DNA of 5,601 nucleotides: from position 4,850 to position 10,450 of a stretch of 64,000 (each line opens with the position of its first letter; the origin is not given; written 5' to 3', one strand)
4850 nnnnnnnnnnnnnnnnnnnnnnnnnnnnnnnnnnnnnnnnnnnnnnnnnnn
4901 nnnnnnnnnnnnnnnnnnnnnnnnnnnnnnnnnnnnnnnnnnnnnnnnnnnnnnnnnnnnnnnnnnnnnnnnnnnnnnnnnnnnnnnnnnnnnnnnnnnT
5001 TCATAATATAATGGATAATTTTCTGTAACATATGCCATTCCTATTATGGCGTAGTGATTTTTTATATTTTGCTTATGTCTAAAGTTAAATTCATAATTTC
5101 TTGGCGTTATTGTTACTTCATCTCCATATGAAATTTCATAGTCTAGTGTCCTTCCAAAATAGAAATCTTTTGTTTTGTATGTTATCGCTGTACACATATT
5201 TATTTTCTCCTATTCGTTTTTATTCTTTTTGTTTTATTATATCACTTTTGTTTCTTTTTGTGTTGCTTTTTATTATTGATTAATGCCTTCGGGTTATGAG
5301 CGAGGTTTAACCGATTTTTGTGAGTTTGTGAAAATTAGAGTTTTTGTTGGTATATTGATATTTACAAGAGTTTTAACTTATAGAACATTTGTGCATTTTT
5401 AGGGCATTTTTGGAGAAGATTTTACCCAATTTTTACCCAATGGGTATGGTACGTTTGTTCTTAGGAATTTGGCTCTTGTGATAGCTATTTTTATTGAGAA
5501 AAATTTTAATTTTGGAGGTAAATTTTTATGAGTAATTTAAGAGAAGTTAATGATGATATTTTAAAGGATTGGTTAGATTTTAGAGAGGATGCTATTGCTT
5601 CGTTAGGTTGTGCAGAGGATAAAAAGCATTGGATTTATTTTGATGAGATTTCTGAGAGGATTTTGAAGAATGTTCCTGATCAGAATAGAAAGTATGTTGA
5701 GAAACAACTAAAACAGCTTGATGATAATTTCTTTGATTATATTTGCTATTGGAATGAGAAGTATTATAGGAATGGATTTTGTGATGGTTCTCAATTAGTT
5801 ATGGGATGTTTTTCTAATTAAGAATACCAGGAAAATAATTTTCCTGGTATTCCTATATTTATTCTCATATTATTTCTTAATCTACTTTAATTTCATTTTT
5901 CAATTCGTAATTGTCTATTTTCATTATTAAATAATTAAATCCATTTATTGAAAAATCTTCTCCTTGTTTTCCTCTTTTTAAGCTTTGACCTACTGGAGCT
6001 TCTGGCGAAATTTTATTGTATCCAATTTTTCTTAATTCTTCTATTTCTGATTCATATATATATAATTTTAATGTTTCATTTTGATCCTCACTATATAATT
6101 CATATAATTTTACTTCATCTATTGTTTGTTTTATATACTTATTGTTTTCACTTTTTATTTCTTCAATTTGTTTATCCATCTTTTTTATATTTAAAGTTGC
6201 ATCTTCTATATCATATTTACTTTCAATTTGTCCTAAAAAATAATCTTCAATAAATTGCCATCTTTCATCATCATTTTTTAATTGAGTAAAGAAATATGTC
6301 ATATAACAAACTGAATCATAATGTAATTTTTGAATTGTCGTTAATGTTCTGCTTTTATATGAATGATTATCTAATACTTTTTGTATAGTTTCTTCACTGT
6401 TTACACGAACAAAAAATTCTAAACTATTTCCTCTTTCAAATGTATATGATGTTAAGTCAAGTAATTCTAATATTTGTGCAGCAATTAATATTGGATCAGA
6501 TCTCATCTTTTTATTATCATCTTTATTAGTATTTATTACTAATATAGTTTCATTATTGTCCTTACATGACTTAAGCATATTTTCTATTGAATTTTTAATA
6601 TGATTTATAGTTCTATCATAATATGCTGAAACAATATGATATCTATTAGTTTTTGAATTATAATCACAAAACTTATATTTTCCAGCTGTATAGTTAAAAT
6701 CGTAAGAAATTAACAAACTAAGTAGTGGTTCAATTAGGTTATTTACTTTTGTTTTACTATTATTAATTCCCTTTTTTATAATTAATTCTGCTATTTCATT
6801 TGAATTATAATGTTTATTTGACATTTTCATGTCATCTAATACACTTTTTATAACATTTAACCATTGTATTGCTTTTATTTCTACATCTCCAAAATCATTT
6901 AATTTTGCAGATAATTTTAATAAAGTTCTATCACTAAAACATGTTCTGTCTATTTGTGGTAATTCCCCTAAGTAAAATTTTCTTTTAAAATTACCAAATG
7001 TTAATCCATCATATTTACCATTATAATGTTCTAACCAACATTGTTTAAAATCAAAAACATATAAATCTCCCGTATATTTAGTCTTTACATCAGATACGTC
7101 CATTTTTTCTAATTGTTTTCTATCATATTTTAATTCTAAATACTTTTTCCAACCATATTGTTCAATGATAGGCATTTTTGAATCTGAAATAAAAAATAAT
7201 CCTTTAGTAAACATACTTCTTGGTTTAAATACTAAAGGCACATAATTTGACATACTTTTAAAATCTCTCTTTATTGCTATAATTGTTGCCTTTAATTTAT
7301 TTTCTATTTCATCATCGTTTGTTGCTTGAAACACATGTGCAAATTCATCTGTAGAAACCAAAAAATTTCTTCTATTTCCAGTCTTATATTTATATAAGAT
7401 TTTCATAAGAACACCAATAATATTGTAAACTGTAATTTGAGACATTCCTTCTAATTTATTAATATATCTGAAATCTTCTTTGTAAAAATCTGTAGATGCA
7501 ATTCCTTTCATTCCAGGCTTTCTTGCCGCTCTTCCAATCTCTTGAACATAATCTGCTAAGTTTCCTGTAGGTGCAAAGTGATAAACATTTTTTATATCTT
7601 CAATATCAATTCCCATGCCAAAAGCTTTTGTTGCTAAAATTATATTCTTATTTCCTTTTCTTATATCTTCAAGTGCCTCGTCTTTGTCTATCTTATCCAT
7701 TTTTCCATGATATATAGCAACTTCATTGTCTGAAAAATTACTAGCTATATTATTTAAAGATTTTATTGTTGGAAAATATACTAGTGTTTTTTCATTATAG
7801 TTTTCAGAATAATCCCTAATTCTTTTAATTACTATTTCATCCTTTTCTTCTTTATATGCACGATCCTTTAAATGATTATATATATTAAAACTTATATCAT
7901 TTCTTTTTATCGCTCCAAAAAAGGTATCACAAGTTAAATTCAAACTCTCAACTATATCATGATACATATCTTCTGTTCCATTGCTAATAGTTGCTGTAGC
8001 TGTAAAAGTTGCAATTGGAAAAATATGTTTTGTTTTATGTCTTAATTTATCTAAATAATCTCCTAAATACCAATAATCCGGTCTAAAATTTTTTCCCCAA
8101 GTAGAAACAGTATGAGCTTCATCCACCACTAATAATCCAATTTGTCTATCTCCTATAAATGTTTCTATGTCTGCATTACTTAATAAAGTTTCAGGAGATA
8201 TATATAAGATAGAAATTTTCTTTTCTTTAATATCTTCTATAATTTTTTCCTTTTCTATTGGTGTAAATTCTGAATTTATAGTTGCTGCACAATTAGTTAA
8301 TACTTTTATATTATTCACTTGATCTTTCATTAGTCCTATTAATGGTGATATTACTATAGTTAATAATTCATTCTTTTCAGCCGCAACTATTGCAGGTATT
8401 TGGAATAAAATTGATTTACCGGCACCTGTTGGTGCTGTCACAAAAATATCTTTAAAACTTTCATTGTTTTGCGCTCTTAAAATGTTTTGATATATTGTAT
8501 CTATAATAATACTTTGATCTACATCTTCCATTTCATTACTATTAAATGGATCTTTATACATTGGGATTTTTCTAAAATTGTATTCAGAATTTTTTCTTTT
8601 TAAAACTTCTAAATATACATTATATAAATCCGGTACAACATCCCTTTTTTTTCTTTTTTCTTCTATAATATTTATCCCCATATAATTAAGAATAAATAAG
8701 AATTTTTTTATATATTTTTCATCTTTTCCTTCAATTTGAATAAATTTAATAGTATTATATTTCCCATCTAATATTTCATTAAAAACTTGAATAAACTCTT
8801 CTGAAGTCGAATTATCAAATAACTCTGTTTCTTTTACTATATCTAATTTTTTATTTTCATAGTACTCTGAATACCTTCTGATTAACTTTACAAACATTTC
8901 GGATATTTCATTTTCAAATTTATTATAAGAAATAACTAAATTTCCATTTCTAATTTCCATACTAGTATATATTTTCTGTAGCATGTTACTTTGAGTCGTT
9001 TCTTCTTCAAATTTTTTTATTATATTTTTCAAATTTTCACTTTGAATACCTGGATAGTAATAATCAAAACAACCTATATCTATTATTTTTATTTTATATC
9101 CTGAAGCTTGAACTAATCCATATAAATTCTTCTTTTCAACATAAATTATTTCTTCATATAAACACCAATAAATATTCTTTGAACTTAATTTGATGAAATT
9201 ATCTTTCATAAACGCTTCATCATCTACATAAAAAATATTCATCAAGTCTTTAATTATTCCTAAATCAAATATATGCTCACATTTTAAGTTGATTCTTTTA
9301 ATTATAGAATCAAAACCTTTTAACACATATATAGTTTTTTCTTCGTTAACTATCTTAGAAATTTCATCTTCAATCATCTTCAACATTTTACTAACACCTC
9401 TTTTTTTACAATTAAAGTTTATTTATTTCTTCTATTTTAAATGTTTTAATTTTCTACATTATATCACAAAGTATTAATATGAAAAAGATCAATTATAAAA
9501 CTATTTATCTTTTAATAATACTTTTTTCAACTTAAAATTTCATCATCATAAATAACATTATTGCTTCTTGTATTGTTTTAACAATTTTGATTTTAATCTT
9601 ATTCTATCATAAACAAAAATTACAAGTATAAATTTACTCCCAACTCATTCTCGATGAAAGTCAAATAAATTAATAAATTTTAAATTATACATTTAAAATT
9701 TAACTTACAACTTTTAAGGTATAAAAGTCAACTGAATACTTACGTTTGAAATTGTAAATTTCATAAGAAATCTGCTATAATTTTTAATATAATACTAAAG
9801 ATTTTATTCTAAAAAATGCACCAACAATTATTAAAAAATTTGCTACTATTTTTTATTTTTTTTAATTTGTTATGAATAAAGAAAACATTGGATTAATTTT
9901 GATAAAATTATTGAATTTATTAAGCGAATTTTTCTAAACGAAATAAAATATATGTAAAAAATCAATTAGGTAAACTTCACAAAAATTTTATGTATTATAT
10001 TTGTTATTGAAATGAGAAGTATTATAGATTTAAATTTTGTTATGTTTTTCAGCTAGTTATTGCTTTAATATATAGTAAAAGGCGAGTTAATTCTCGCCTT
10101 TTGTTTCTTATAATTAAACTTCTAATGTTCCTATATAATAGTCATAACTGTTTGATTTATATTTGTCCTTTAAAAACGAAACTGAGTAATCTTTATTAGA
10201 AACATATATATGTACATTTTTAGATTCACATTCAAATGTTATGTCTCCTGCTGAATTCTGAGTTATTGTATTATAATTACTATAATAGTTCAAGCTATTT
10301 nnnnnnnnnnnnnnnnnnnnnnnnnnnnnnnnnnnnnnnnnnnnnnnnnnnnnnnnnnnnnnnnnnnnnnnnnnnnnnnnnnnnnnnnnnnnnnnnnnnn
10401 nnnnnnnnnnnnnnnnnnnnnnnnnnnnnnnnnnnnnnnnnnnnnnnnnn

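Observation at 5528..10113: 1169-aa RecQ-like helicase with novel flanking domains, next to a small gene whose 3' end is duplicated 4 kb away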

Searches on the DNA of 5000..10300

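Call 94: search_rna_families(source=window, start=5000, end=10300, threshold=evalue, max_evalue=1)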
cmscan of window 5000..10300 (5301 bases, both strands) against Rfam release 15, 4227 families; matches with E-value up to 1: 4.
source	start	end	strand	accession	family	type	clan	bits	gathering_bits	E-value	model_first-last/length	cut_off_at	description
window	5812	5862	-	RF04255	MIR8001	Gene; miRNA;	-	31.7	90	0.0033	1-67/67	no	MIR8001 microRNA precursor family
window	5820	5854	+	RF04255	MIR8001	Gene; miRNA;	-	24.8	90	0.21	16-50/67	no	MIR8001 microRNA precursor family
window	10213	10292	-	RF01998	group-II-D1D4-1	Intron;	CL00102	23.5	35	0.4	1-84/84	no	Group II catalytic intron D1-D4-1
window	6455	6523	-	RF01559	DdR1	Gene; snRNA; snoRNA; CD-box;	-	22.5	70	1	1-66/66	no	Dictyostelium snoRNA DdR1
